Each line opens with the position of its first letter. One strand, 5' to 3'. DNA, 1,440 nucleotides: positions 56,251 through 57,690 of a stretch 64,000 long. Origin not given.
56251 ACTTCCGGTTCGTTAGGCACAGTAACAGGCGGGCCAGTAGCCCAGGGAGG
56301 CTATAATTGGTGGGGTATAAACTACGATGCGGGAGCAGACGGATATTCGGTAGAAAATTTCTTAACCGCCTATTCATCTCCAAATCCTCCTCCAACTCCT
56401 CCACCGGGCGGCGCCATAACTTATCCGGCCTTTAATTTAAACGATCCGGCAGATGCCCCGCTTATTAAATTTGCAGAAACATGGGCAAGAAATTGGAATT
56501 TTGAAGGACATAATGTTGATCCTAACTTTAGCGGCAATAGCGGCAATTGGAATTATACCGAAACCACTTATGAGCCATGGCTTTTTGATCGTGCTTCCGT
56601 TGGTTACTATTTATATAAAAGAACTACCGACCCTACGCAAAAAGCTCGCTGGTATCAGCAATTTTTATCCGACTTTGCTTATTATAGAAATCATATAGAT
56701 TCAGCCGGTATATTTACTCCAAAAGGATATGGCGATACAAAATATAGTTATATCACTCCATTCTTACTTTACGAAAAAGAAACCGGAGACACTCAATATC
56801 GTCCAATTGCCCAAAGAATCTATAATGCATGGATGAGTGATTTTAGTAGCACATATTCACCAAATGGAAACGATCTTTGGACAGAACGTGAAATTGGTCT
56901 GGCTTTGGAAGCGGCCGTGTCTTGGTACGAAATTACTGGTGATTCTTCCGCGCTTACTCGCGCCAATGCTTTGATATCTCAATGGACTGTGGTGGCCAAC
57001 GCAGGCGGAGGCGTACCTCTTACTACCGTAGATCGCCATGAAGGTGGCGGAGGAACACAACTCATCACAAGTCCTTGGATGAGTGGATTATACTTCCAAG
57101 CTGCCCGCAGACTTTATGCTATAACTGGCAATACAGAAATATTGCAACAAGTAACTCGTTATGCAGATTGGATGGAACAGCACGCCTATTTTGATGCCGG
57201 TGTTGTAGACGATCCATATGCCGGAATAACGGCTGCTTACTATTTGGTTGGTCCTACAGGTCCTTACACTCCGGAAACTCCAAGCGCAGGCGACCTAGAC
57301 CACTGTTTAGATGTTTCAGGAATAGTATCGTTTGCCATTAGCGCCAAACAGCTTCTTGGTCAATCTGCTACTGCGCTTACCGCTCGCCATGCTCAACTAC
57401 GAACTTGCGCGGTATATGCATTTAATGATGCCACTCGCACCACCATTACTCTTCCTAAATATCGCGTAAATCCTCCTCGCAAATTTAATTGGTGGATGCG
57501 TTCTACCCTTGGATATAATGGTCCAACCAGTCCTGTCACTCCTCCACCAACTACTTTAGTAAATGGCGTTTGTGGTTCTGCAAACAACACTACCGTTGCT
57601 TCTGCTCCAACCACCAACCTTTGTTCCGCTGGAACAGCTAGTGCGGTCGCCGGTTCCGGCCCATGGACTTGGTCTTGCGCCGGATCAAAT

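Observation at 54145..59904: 1919-aa surface protein carrying a heparinase II/III-like polysaccharide lyase domain and near-identical internal DNA repeats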

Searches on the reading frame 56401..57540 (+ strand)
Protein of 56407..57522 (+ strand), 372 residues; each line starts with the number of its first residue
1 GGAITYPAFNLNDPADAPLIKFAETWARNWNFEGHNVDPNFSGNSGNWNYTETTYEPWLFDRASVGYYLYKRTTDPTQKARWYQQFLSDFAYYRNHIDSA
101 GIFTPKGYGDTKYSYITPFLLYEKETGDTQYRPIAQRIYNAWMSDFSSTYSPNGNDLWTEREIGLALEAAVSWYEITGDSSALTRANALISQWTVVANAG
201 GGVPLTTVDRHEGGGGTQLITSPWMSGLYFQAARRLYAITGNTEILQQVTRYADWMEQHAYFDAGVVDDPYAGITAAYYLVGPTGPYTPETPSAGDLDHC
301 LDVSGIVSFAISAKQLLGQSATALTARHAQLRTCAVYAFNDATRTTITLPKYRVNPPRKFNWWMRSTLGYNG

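Call 7: search_protein_families(library=pfam, proteins=[window:56407-57522:+], max_evalue=10)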
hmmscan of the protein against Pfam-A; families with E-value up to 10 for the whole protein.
seq(372 aa): 4 families
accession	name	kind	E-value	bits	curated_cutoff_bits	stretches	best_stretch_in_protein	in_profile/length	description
PF07944.18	Beta-AFase-like_GH127_cat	-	4.5e-07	29.6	24.9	2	158-259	55-161/376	Beta-L-arabinofuranosidase, GH127 catalytic domain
PF03663.20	Glyco_hydro_76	-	0.00057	19.9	25.9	1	119-262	45-192/366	Glycosyl hydrolase family 76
PF07470.19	Glyco_hydro_88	-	0.018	14.4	26.6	1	224-259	29-64/352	Glycosyl Hydrolase Family 88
PF21471.3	Reelin_subrepeat-B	-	0.63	10.3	27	1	336-366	80-110/127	Reelin subrepeat B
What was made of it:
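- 56401..57540 (+): Middle (alpha/alpha)6 six-hairpin barrel module (aa 753-1132), a second enzyme-like module. Partial PF07944 hit at E 4.5e-7 (call 7).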

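Call 18: search_solved_structures(query=window:56407-57522:+, max_evalue=10, show_alignments=2)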
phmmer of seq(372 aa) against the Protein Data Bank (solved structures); distinct sequences matched with E-value up to 10: 1.
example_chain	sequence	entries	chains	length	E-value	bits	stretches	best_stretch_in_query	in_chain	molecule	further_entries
8j1c_A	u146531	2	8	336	0.35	13.4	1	185-256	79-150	Ornithine cyclodeaminase family protein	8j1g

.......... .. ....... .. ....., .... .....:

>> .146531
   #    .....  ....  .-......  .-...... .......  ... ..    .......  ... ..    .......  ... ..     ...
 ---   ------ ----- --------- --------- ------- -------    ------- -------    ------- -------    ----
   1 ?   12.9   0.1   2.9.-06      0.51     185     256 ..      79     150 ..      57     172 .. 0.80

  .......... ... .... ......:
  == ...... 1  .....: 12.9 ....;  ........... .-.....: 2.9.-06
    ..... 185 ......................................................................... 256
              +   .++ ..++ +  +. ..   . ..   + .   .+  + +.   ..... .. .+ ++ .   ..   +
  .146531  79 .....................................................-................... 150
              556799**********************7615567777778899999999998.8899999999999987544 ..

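Call 19: find_homologous_proteins(query=window:56407-57522:+, max_evalue=0.001)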
Query seq(372 aa) (372 aa): 207 proteins with E <= 0.001 among 5205 candidates; the best 120 are listed.
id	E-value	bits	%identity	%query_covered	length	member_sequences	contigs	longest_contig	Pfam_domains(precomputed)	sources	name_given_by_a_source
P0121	2.6e-195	667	76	100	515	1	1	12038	-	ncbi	-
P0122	1.6e-191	655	74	99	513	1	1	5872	PF07944.19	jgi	jgi:hypothetical protein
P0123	1.4e-188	645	73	99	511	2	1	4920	-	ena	-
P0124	3.5e-187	641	73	99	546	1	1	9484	-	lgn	-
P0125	2.2e-126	440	56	93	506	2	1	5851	-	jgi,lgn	jgi:hypothetical protein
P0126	4.1e-126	440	58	95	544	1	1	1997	PF07944.19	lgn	-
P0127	1.0e-125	438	56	94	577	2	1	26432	PF05345.19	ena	-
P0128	1.9e-125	437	57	94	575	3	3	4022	PF07944.19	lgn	-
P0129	1.9e-124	434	57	94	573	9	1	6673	PF05345.19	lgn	-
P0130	1.3e-122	428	55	94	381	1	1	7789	PF07944.19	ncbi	-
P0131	2.9e-122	427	55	93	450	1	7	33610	-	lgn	-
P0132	3.9e-122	426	55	93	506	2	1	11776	PF19028.7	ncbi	-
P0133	6.3e-122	426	53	96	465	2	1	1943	-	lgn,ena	-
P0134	1.7e-121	424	56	95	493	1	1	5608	-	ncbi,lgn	-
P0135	2.9e-121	424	56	94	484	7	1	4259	PF17963.8,PF05345.19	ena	-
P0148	1.8e-119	418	55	93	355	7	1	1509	PF07944.19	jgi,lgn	-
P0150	2.1e-119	418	55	93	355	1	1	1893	PF07944.19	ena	-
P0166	1.6e-116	408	54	94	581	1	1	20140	PF07944.19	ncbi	-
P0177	5.7e-109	383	53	93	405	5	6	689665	-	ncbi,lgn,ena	-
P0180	2.9e-107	378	49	96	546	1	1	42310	PF07944.19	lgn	-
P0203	1.7e-87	312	46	95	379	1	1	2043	PF07944.19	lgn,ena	-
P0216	5.7e-82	294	57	65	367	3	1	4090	PF07944.19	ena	-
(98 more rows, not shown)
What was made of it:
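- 56401..57540 (+): A family of at least 207 proteins (call 19).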

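Call 23: search_solved_structures(query=A2, max_evalue=10, show_alignments=3)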
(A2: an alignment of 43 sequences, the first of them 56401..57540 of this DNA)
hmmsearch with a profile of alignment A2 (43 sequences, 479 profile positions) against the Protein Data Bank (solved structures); distinct sequences matched with E-value up to 10: 2.
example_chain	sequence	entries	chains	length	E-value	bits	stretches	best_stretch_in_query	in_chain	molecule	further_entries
4bmo_A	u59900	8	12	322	0.44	12.9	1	249-368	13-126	RIBONUCLEOSIDE-DIPHOSPHATE REDUCTASE SUBUNIT BETA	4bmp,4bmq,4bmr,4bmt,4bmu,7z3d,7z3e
6qo5_A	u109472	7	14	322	0.75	12.2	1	249-368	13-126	Ribonucleoside-diphosphate reductase subunit beta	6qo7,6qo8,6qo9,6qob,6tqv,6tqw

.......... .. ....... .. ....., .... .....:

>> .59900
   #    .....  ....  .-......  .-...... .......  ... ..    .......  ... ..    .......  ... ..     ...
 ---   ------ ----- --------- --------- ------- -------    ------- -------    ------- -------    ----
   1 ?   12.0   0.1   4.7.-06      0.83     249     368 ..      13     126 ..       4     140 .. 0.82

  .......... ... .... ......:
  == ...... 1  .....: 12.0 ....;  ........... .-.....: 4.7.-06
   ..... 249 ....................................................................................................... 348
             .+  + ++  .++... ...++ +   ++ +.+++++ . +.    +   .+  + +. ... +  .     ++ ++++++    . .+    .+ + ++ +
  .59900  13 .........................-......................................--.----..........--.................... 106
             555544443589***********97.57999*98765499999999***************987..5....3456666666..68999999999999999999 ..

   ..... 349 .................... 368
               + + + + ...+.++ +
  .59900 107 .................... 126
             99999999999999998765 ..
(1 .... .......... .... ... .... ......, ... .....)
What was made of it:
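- Closest known: Six-hairpin. Different: There is no sequence relative in the PDB (call 23).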

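Call 31: predict_structure(alignment_id=A2)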
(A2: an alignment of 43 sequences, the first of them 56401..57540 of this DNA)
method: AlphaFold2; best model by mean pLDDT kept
length: 380 residues; sequences in the alignment: 43
mean_pLDDT: 88.5   pTM: 0.90
mean pLDDT of the five models: 88.5, 87.3, 86.9, 84.1, 83.5
residues with pLDDT >= 90: 251; 70-90: 94; 50-70: 25; < 50: 10
segments of 3 or more residues with pLDDT < 50: 1-3, 374-380
pLDDT, mean of each block of 10 residues (from residue 1): 68 87 92 83 81 93 96 96 98 98 91 93 98 99 86 63 93 98 96 91 87 80 92 94 95 96 94 94 85 84 94 95 97 93 72 80 90 40
secondary structure, 60 per line:
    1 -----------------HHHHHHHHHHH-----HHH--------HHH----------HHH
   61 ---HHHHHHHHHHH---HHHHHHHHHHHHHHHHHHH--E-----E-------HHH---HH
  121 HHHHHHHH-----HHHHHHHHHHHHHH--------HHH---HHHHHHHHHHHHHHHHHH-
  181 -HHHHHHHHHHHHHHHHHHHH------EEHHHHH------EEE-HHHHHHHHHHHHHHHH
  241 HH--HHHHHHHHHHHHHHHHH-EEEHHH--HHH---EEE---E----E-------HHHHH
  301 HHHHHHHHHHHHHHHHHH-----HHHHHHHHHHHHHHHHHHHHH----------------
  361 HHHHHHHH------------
elements in order: H18-28 H64-74 H78-96 H119-128 H134-147 H162-179 H182-201 H210-214 E221-223 H225-242 H245-261 E263-265 E277-279 H296-318 H324-344 H361-368
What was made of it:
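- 56401..57540 (+): Model pLDDT 88.5 (call 31).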

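Call 59: search_protein_families(library=pfam, alignment_id=A2, max_evalue=0.01)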
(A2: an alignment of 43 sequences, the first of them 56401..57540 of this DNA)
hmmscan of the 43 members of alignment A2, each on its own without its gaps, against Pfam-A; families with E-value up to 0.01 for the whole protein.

A. member 1, window:56401-57540:+ (380 aa): 2 families
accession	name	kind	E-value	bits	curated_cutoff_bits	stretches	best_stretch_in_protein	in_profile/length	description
PF07944.18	Beta-AFase-like_GH127_cat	-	5.7e-07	29.3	24.9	1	226-261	125-161/376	Beta-L-arabinofuranosidase, GH127 catalytic domain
PF03663.20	Glyco_hydro_76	-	0.00056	20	25.9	1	121-264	45-192/366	Glycosyl hydrolase family 76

B. families by the number of members that match (of 43 scanned): 13 families
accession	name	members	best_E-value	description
PF07944.18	Beta-AFase-like_GH127_cat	21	5.7e-07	Beta-L-arabinofuranosidase, GH127 catalytic domain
PF18998.6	Flg_new_2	4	6.2e-08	Divergent InlB B-repeat domain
PF07679.22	I-set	3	5.2e-06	Immunoglobulin I-set domain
PF13927.12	Ig_3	2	5.8e-06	Immunoglobulin domain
PF03663.20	Glyco_hydro_76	2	0.00056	Glycosyl hydrolase family 76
PF19805.5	DUF6288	2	0.0016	Family of unknown function (DUF6288)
PF05345.18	He_PIG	1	2.2e-10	Putative Ig domain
PF19028.6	TSP1_spondin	1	1.1e-07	Spondin-like TSP1 domain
PF00047.31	ig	1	0.0022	Immunoglobulin domain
PF16101.10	PRIMA1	1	0.0047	Proline-rich membrane anchor 1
PF07470.19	Glyco_hydro_88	1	0.0048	Glycosyl Hydrolase Family 88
PF16031.10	TonB_N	1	0.0069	TonB polyproline region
PF13895.12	Ig_2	1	0.0096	Immunoglobulin domain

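Call 69: find_encoding_contigs(protein=P0177, flank=10000, max_places=1)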
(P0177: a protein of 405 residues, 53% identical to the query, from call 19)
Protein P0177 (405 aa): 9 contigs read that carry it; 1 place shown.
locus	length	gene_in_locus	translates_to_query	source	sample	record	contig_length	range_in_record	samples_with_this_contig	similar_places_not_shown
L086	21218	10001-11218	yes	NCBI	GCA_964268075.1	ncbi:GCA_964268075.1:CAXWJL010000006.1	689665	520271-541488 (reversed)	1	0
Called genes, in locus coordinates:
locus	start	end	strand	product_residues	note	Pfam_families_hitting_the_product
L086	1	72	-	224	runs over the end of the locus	PF00005:ABC_tran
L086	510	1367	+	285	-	-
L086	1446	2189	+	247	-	-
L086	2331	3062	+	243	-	PF13620:CarboxypepD_reg, PF13715:CarbopepD_reg_2 (weak)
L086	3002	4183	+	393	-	PF25183:OMP_b-brl_4, PF00593:TonB_dep_Rec_b-barrel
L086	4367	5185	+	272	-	-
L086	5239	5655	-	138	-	-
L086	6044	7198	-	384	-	PF02518:HATPase_c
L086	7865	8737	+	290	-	PF08308:PEGA, PF13620:CarboxypepD_reg (weak)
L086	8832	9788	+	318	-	PF13483:Lactamase_B_3, PF12706:Lactamase_B_2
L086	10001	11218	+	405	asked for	-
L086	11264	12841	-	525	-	PF00082:Peptidase_S8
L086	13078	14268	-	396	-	PF25919:BSH_CusB (faint), PF25917:BSH_RND (faint), PF25989:YknX_C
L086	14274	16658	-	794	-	PF02687:FtsX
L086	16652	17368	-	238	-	PF00005:ABC_tran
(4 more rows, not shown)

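Call 79: fold_search(model_id=the predicted structure, library=pdb)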
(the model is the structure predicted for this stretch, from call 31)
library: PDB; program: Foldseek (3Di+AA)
matches with E <= 10: 647; with E <= 0.001: 42
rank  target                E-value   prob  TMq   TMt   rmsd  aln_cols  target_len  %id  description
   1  4boj_C                3.0e-06  1.00  0.56  0.61   7.0       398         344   15  Crystal structure of Bacillus circulans TN-31 Aman6 in complex with mannobiose (released 2014-05-28)
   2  4d4b_A                3.8e-06  1.00  0.52  0.58   6.5       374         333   14  The catalytic domain, BcGH76, of Bacillus circulans Aman6 in complex with MSMSMe (released 2015-03-25)
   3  5agd_A                5.4e-06  1.00  0.53  0.59   6.4       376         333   14  An inactive (D125N) variant of the catalytic domain, BcGH76, of Bacillus circulans Aman6 in complex with alpha-1,6-man (released 2015-03-25)
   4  4bok                  6.8e-06  1.00  0.56  0.61   6.2       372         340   16  Crystal structure of Bacillus circulans TN-31 Aman6 (released 2014-05-28)
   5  4boj_A                1.0e-05  1.00  0.53  0.58   6.5       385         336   14  Crystal structure of Bacillus circulans TN-31 Aman6 in complex with mannobiose (released 2014-05-28)
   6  5agd_B                1.1e-05  1.00  0.54  0.58   7.4       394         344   14  An inactive (D125N) variant of the catalytic domain, BcGH76, of Bacillus circulans Aman6 in complex with alpha-1,6-man (released 2015-03-25)
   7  4d4c_A                1.2e-05  1.00  0.57  0.63   6.1       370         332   15  The catalytic domain, BcGH76, of Bacillus circulans Aman6 in complex with 1,6-ManDMJ (released 2015-03-25)
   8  5m77_A                1.2e-05  1.00  0.55  0.61   6.4       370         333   15  a GH76 family enzyme structure (released 2017-08-09)
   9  6zbm                  1.5e-05  1.00  0.54  0.61   6.4       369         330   14  Structure of the D125N mutant of the catalytic domain of the Bacillus circulans alpha-1,6 Mannanase in complex with an a (released 2021-04-28)
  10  4d4a_A                1.6e-05  1.00  0.54  0.59   6.5       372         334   14  Structure of the catalytic domain (BcGH76) of the Bacillus circulans GH76 alpha mannanase, Aman6. (released 2015-03-25)
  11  6zbx_A                1.6e-05  1.00  0.54  0.59   6.6       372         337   14  Structure of the catalytic domain of the Bacillus circulans alpha-1,6 Mannanase in complex with an alpha-1,6- alpha-ma (released 2021-04-28)
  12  4d4a_B                1.7e-05  1.00  0.55  0.59   7.3       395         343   14  Structure of the catalytic domain (BcGH76) of the Bacillus circulans GH76 alpha mannanase, Aman6. (released 2015-03-25)
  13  5m77_B                1.9e-05  1.00  0.54  0.60   6.4       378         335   14  a GH76 family enzyme structure (released 2017-08-09)
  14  6zbw_B                2.0e-05  1.00  0.52  0.57   6.9       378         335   15  Structure of the D125N mutant of the catalytic domain of the Bacillus circulans alpha-1,6 Mannanase in complex with an (released 2021-04-28)
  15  4boj_B                2.2e-05  1.00  0.54  0.60   6.4       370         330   15  Crystal structure of Bacillus circulans TN-31 Aman6 in complex with mannobiose (released 2014-05-28)
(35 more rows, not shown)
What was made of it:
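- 56401..57540 (+): Foldseek hits GH76/GH127/GH88 at TM ~0.5-0.57 (call 79).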

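Call 83: find_encoding_contigs(protein=P0121, flank=10000, max_places=1)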
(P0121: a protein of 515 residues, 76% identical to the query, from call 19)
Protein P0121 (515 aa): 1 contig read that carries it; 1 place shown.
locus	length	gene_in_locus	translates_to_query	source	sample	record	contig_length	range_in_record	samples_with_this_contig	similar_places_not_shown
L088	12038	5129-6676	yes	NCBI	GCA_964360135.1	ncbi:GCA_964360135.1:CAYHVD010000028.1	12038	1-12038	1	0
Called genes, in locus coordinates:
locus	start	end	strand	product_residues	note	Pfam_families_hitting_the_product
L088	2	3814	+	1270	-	?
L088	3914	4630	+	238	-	PF20772:TACO1_YebC_N, PF01709:Transcrip_reg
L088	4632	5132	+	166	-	PF02075:RuvC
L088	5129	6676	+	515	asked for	-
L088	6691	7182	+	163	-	PF00588:SpoU_methylase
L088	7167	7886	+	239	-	-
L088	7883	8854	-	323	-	PF00294:PfkB, PF08543:Phos_pyr_kin (faint)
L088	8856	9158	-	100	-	-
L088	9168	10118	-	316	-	PF00070:Pyr_redox (faint), PF07992:Pyr_redox_2, PF13738:Pyr_redox_3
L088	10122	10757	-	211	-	PF00834:Ribul_P_3_epim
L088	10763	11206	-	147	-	PF02502:LacAB_rpiB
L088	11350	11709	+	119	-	-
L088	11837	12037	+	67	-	?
